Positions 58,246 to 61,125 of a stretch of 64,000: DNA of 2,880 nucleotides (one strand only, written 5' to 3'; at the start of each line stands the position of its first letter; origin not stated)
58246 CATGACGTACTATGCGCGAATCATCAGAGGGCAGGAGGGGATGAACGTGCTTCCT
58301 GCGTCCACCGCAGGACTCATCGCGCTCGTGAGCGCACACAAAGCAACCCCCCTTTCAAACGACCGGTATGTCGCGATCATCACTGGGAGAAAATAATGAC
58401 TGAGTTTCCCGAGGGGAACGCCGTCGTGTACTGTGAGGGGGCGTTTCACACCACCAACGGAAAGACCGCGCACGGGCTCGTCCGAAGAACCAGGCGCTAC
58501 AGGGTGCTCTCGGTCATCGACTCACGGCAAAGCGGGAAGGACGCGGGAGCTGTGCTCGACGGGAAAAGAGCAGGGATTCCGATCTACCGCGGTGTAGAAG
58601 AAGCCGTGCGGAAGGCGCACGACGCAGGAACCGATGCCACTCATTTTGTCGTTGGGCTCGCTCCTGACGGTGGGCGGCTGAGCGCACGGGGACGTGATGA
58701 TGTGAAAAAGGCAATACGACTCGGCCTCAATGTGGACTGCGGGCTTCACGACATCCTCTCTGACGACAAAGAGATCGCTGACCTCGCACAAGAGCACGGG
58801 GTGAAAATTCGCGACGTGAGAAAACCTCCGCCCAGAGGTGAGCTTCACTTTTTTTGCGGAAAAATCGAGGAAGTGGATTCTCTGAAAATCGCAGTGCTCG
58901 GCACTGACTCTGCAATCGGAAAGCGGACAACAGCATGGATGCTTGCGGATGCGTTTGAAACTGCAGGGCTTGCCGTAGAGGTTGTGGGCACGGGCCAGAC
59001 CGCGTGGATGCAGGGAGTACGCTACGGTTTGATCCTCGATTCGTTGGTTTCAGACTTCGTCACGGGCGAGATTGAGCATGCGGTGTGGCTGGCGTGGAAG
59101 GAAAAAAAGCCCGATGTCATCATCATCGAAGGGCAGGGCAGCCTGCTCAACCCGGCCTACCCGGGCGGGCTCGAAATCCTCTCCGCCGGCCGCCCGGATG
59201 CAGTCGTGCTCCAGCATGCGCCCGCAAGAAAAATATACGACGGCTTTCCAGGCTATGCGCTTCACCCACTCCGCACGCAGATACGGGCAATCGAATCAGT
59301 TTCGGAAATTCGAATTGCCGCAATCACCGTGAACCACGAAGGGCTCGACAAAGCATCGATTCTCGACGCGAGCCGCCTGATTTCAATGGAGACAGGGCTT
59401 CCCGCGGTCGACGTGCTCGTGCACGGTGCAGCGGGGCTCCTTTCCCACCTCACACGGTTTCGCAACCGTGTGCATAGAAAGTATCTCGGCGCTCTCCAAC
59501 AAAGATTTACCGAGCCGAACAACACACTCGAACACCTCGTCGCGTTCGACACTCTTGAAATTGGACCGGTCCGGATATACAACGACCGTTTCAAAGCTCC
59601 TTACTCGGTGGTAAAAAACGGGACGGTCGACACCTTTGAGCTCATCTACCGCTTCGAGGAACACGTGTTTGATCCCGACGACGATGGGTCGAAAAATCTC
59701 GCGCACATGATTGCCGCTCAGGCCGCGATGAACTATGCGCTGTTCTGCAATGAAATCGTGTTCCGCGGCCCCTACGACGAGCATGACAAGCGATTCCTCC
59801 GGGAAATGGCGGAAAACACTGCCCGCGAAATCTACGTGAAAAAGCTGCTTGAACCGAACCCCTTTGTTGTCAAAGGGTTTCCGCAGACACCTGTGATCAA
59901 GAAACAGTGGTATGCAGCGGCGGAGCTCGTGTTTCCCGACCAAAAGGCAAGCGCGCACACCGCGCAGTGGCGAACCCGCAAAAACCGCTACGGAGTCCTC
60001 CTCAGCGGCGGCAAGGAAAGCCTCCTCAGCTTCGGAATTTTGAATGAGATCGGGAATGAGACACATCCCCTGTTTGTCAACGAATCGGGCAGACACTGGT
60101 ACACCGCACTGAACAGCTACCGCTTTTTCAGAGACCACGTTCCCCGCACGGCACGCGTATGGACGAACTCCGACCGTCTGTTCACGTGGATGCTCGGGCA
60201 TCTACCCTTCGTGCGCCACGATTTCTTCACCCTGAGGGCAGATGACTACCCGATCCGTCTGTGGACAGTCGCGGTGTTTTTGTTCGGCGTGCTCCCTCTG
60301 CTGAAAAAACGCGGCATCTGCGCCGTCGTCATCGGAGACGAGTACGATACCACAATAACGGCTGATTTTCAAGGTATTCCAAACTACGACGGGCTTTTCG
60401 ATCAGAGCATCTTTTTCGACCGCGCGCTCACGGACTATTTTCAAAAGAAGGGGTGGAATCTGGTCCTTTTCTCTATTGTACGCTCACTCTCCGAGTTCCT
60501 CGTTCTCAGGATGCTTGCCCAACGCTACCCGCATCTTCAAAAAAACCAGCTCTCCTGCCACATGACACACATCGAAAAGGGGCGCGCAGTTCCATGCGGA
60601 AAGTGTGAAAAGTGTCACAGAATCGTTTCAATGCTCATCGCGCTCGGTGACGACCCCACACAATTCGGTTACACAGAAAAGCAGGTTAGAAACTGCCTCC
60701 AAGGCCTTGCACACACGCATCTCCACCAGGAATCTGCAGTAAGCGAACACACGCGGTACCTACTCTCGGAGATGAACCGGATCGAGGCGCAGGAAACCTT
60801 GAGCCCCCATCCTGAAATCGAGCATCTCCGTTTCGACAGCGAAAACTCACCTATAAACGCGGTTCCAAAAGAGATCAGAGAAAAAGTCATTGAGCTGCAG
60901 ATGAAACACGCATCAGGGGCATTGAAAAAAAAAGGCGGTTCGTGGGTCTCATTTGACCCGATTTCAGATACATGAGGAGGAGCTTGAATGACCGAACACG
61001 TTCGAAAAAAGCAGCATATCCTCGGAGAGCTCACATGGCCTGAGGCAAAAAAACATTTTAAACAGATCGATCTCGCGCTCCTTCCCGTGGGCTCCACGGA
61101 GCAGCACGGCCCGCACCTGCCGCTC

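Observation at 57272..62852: Translationally coupled four-gene operon: ThrC-like PLP enzyme, DUF1611/PP-loop fusion, creatininase-family hydrolase, dipeptide epimerase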

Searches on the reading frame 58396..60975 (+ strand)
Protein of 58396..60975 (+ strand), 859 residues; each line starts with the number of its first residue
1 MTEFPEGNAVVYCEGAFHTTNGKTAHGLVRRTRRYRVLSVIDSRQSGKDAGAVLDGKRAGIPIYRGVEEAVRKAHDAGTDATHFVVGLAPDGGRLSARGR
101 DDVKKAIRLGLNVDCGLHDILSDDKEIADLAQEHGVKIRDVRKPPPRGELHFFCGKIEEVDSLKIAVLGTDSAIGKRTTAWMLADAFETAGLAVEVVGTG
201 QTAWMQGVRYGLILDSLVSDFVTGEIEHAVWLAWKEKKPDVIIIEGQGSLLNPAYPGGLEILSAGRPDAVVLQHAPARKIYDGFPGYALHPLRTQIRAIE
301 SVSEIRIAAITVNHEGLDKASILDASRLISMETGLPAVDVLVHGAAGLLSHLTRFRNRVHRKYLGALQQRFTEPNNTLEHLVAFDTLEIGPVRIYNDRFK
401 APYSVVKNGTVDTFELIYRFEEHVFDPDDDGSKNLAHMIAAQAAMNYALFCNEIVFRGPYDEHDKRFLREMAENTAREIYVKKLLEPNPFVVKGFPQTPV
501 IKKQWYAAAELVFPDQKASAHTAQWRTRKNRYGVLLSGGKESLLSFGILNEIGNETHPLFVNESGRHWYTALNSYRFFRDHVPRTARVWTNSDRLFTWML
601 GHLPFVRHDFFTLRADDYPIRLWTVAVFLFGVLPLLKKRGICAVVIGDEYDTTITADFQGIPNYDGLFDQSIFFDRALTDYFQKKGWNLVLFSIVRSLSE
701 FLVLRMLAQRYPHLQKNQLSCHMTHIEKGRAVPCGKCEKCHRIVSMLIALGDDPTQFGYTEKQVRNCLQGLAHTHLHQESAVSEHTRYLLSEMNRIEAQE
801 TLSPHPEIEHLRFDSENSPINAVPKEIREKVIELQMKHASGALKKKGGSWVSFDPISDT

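Call 3: search_protein_families(library=pfam, proteins=[window:58396-60975:+], max_evalue=0.01)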
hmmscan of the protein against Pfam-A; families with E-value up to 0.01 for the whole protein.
window:58396-60975:+ (859 aa): 2 families
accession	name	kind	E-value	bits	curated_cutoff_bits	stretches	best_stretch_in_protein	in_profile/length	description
PF07755.17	DUF1611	-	1.1e-61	208.2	25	1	152-348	2-200/201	Domain of unknown function (DUF1611_C) P-loop domain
PF17396.8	DUF1611_N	-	7.9e-24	84.3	22.6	1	44-144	2-95/95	Domain of unknown function (DUF1611_N) Rossmann-like domain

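Call 4: search_protein_families(library=ncbifam, proteins=[window:58396-60975:+], max_evalue=0.01)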
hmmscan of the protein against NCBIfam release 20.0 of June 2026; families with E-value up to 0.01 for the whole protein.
window:58396-60975:+ (859 aa): 2 families
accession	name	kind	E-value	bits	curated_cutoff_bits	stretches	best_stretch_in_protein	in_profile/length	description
NF041892.1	DgcN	equivalog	4.2e-43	147.5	480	1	71-352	49-326/326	N-acetyltransferase DgcN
NF041275.1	MurL_Xanthmoales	equivalog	2.9e-06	26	700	1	668-744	256-335/447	UDP-N-acetyl-alpha-D-muramoyl-L-alanyl-L-glutamate epimerase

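Call 6: find_homologous_proteins(query=window:58396-60975:+)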
Query window:58396-60975:+ (859 aa): 226 proteins with E <= 0.001 among 8000 candidates; the best 120 are listed.
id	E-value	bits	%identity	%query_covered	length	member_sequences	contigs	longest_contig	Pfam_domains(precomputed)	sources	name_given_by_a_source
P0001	0.0e+0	1990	100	100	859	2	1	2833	PF07755.18,PF17396.9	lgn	-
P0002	0.0e+0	1782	89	100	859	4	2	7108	PF07755.18,PF17396.9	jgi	jgi:uncharacterized NAD-dependent epimerase/dehydratase family protein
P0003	0.0e+0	1724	86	100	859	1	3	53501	PF07755.18,PF17396.9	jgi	jgi:uncharacterized NAD-dependent epimerase/dehydratase family protein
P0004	0.0e+0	1659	83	100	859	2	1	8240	PF07755.18,PF17396.9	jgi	-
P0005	0.0e+0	1643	82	100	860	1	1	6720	PF07755.18,PF17396.9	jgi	jgi:uncharacterized NAD-dependent epimerase/dehydratase family protein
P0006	0.0e+0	1341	67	99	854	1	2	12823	PF07755.18,PF17396.9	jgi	jgi:uncharacterized NAD-dependent epimerase/dehydratase family protein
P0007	0.0e+0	1335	66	100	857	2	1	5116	PF07755.18,PF17396.9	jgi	jgi:uncharacterized NAD-dependent epimerase/dehydratase family protein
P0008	0.0e+0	1330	66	100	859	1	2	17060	PF07755.18,PF17396.9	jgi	jgi:uncharacterized NAD-dependent epimerase/dehydratase family protein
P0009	0.0e+0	1321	65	100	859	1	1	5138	PF07755.18,PF17396.9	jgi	jgi:uncharacterized NAD-dependent epimerase/dehydratase family protein/7-cyano-7-deazaguanine syntha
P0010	0.0e+0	1317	65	100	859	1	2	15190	PF07755.18,PF17396.9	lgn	-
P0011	0.0e+0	1316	65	100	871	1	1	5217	PF07755.18,PF17396.9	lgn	-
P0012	0.0e+0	1300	64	100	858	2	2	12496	PF07755.18,PF17396.9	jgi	jgi:uncharacterized NAD-dependent epimerase/dehydratase family protein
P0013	0.0e+0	1287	65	100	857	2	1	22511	PF07755.18,PF17396.9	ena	-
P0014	0.0e+0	1270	64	99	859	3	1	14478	PF07755.18,PF17396.9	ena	-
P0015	0.0e+0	1264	64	100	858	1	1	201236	PF07755.18,PF17396.9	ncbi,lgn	-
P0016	0.0e+0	1261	64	100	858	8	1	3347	PF07755.18,PF17396.9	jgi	jgi:uncharacterized NAD-dependent epimerase/dehydratase family protein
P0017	0.0e+0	1255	64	100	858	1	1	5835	PF07755.18,PF17396.9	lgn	-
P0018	0.0e+0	1204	65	91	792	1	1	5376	PF07755.18,PF17396.9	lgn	-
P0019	0.0e+0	1196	60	100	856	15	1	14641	PF07755.18,PF17396.9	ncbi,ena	-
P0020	0.0e+0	1193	60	99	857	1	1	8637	PF07755.18,PF17396.9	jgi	jgi:uncharacterized NAD-dependent epimerase/dehydratase family protein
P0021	0.0e+0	1191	60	100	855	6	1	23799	PF07755.18,PF17396.9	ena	-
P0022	0.0e+0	1191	60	100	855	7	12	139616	PF07755.18,PF17396.9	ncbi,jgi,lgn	-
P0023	0.0e+0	1189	60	100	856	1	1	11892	PF07755.18,PF17396.9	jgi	jgi:uncharacterized NAD-dependent epimerase/dehydratase family protein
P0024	0.0e+0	1174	59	100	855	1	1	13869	PF07755.18,PF17396.9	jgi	jgi:uncharacterized NAD-dependent epimerase/dehydratase family protein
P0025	0.0e+0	1174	60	100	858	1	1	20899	PF07755.18,PF17396.9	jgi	jgi:uncharacterized NAD-dependent epimerase/dehydratase family protein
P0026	0.0e+0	1163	59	100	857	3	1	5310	PF07755.18,PF17396.9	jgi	jgi:uncharacterized NAD-dependent epimerase/dehydratase family protein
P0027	0.0e+0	1156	58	99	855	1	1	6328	PF07755.18,PF17396.9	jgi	jgi:uncharacterized NAD-dependent epimerase/dehydratase family protein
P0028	0.0e+0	1138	59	100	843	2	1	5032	PF07755.18,PF17396.9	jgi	jgi:uncharacterized NAD-dependent epimerase/dehydratase family protein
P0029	2.0e-191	656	41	98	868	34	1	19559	PF07755.18,PF17396.9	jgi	jgi:uncharacterized NAD-dependent epimerase/dehydratase family protein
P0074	3.9e-171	589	52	55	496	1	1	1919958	-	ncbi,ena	-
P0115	2.4e-167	576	54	55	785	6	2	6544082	PF02633.20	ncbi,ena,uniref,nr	ncbi:creatininase family protein [uncultured Desulfosarcina sp.]|uniref:creatininase family protein 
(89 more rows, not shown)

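Call 9: find_encoding_contigs(protein=P0015, flank=10000, max_places=3)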
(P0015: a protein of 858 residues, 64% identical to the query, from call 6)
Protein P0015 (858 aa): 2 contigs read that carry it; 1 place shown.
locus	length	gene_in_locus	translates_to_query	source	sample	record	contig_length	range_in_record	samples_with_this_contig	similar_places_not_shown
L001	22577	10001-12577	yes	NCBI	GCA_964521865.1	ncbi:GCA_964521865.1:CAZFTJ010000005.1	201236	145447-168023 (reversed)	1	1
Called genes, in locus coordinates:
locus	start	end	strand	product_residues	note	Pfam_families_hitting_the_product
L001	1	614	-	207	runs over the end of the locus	PF00027:cNMP_binding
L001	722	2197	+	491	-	PF01541:GIY-YIG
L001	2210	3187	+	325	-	-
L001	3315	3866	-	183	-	PF03205:MobB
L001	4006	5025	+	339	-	PF00586:AIRS, PF02769:AIRS_C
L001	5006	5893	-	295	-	PF00288:GHMP_kinases_N, PF08544:GHMP_kinases_C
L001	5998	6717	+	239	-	PF01128:IspD, PF12804:NTP_transf_3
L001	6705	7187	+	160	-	PF02542:YgbB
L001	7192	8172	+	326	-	PF01207:Dus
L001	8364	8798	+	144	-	PF00581:Rhodanese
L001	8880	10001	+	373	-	PF00291:PALP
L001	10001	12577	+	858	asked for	PF17396:DUF1611_N, PF07755:DUF1611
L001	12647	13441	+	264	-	PF02633:Creatininase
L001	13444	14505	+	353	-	PF02746:MR_MLE_N, PF13378:MR_MLE_C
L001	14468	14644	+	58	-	-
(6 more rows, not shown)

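Call 10: find_encoding_contigs(protein=P0022, flank=10000, max_places=3)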
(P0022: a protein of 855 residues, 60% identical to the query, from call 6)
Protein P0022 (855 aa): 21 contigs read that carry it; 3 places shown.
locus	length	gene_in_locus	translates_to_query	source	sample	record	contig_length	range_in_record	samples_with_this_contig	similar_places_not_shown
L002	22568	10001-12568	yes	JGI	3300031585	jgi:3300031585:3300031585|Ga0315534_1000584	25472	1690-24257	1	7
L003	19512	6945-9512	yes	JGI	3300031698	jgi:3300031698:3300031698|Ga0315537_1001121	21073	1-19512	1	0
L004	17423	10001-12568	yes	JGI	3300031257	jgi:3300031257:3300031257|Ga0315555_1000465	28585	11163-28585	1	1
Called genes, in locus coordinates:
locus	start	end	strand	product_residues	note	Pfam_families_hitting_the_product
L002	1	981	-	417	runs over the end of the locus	PF01937:ARMT1-like_dom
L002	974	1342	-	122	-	PF01850:PIN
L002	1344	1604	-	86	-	PF09957:VapB_antitoxin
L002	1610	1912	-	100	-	-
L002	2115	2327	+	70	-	-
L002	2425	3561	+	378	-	-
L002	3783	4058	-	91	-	PF09924:LPG_synthase_C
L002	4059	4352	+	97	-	-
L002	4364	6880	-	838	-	PF00343:Phosphorylase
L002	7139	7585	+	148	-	-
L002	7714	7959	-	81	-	PF06305:LapA_dom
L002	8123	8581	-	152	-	PF00691:OmpA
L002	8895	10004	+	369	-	PF00291:PALP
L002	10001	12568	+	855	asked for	PF17396:DUF1611_N, PF07755:DUF1611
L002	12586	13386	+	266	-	PF02633:Creatininase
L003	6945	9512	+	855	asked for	PF17396:DUF1611_N, PF07755:DUF1611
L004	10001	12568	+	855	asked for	PF17396:DUF1611_N, PF07755:DUF1611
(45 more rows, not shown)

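Call 11: find_encoding_contigs(protein=P0115, flank=10000, max_places=2)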
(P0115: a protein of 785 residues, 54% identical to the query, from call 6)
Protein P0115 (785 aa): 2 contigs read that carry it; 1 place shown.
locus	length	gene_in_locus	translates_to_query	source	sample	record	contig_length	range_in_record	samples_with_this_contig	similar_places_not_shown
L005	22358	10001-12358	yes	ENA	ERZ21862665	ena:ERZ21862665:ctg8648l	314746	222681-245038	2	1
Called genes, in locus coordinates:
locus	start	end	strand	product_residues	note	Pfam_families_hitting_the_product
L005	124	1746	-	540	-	PF00118:Cpn60_TCP1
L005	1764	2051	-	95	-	PF00166:Cpn10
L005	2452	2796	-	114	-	-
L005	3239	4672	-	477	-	PF00072:Response_reg (weak), PF00158:Sigma54_activat, PF14532:Sigma54_activ_2, PF00004:AAA (weak), PF07728:AAA_5, PF25601:AAA_lid_14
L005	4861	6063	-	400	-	PF07786:HGSNAT_cat, PF01757:Acyl_transf_3 (weak), PF04235:DUF418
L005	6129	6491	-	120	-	PF21157:DksA_N, PF01258:zf-dskA_traR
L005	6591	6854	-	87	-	-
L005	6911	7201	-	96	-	-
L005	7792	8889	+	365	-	PF00291:PALP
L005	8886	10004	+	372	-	PF17396:DUF1611_N, PF07755:DUF1611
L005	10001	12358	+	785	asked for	PF02633:Creatininase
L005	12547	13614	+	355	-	PF02746:MR_MLE_N, PF13378:MR_MLE_C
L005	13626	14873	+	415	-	PF07690:MFS_1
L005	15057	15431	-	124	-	PF13404:HTH_AsnC-type, PF13412:HTH_24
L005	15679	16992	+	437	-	PF03435:Sacchrp_dh_NADP, PF16653:Sacchrp_dh_C (weak)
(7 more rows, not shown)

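Call 12: find_encoding_contigs(protein=P0074, flank=10000, max_places=2)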
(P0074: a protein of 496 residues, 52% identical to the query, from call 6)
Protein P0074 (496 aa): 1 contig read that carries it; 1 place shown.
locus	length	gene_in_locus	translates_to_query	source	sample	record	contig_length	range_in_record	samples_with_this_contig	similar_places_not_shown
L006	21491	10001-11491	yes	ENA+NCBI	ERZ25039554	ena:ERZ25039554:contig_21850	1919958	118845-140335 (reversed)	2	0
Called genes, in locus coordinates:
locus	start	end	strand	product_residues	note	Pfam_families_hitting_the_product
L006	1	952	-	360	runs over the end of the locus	PF00364:Biotin_lipoyl (faint), PF25984:BSH_YknX (faint), PF25917:BSH_RND, PF25919:BSH_CusB (weak), PF25973:BSH_CzcB, PF25893:HH_CzcB (weak), PF25990:Beta-barrel_YknX, PF25989:YknX_C (weak), +1 more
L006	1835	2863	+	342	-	PF01978:TrmB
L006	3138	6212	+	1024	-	-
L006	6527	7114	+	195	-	PF00072:Response_reg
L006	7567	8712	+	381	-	PF00291:PALP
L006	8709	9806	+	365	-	PF17396:DUF1611_N, PF07755:DUF1611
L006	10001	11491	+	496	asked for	-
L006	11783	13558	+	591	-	PF01590:GAF, PF13185:GAF_2, PF13492:GAF_3 (weak), PF00158:Sigma54_activat, PF14532:Sigma54_activ_2, PF25601:AAA_lid_14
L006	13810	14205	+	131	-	PF13366:PDDEXK_3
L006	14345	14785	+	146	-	PF04892:VanZ-LLP1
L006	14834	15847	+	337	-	PF13393:tRNA-synt_His, PF00587:tRNA-synt_2b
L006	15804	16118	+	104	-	PF03129:HGTP_anticodon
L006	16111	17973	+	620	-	PF01336:tRNA_anti-codon, PF00152:tRNA-synt_2, PF02938:GAD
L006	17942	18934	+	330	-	PF01695:IstB_IS21 (weak), PF02562:PhoH, PF13245:AAA_19 (weak), PF13604:AAA_30 (weak)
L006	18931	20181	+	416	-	PF07697:7TMR-HDED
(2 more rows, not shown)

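Call 13: find_encoding_contigs(protein=P0029, flank=10000, max_places=2)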
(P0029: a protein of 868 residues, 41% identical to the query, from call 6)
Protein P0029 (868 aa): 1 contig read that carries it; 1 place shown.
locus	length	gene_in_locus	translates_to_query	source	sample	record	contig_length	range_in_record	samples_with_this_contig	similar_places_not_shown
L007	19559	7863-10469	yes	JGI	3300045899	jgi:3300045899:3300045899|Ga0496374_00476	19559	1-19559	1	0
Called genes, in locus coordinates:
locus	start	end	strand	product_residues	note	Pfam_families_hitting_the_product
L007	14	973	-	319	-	PF00953:Glycos_transf_4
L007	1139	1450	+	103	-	-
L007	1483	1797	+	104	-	PF00338:Ribosomal_S10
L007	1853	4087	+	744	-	PF03030:H_PPase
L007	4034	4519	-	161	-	-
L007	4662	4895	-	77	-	-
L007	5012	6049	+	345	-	PF22458:RsmF-B_ferredox (weak), PF17125:Methyltr_RsmF_N (weak), PF01189:Methyltr_RsmB-F, PF13847:Methyltransf_31 (weak)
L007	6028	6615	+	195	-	PF03657:UPF0113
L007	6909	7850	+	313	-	PF00291:PALP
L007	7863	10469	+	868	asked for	PF17396:DUF1611_N, PF07755:DUF1611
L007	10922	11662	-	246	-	PF00590:TP_methylase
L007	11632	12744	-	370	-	PF00202:Aminotran_3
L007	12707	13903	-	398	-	PF00490:ALAD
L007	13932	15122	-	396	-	PF04055:Radical_SAM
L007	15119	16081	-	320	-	PF17805:AsnC_trans_reg2 (weak), PF22451:NirdL-like_HTH (weak), PF17805:AsnC_trans_reg2 (weak)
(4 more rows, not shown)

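Call 20: search_solved_structures(query=window:58396-60975:+, max_evalue=1, show_alignments=2)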
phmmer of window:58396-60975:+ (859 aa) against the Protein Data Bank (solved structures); distinct sequences matched with E-value up to 1: 7.
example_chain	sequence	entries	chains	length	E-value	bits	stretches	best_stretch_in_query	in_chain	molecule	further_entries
2g0t_A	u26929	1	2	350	4.5e-40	140.4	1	9-308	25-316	conserved hypothetical protein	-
2obn_A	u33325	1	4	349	7.3e-28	100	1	10-350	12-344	Hypothetical protein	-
7xrj_A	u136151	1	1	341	1.8e-27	98.8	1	72-356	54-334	Putative NAD-dependent epimerase/dehydratase family protein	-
3vtg_A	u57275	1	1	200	0.26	12.2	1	6-45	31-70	High choriolytic enzyme 1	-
6kxd_A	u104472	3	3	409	0.27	12.1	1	34-118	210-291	Ketosynthase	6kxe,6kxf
2wtz_A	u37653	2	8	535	0.4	11.6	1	36-199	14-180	UDP-N-ACETYLMURAMOYL-L-ALANYL-D-GLUTAMATE--2,6-DIAMINOPIMELATE LIGASE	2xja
7z0h_W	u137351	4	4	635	0.77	10.6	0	261-315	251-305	Integrase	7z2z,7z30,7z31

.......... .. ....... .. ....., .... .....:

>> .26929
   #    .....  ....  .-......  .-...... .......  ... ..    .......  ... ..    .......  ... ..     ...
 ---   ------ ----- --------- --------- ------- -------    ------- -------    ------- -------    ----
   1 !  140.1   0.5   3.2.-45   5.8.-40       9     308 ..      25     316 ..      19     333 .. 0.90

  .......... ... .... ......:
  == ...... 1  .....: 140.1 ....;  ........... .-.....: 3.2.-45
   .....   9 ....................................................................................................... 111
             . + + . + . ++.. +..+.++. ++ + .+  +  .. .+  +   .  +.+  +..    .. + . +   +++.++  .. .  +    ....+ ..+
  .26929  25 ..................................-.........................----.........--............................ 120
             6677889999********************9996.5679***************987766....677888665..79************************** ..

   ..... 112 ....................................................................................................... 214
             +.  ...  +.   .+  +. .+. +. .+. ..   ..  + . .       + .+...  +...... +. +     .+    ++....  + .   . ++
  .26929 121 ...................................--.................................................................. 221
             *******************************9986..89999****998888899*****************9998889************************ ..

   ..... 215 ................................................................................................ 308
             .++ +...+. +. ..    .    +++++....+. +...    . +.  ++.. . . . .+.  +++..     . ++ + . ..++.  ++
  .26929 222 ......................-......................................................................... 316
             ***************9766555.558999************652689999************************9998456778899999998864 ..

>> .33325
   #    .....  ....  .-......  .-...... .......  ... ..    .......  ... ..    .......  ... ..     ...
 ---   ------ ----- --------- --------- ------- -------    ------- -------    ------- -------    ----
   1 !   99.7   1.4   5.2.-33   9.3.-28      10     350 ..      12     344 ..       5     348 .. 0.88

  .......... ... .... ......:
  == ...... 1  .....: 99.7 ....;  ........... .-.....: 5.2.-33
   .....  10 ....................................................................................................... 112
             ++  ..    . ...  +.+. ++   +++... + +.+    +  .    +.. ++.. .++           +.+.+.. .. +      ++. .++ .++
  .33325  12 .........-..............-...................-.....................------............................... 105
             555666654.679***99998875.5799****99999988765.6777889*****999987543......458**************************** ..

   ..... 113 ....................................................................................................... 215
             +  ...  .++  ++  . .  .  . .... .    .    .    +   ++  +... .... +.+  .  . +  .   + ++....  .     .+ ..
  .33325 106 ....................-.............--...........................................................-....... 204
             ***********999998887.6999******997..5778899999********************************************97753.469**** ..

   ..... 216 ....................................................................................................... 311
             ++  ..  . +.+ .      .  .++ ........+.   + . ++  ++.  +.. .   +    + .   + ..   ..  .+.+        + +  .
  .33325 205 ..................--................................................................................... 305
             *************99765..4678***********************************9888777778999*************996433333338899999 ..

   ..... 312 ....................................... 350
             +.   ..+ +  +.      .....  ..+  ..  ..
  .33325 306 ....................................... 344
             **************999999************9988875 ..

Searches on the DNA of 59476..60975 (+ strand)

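Call 70: search_rna_families(sources=[L018, L035, L041, L076, L083, L031], threshold=gathering)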
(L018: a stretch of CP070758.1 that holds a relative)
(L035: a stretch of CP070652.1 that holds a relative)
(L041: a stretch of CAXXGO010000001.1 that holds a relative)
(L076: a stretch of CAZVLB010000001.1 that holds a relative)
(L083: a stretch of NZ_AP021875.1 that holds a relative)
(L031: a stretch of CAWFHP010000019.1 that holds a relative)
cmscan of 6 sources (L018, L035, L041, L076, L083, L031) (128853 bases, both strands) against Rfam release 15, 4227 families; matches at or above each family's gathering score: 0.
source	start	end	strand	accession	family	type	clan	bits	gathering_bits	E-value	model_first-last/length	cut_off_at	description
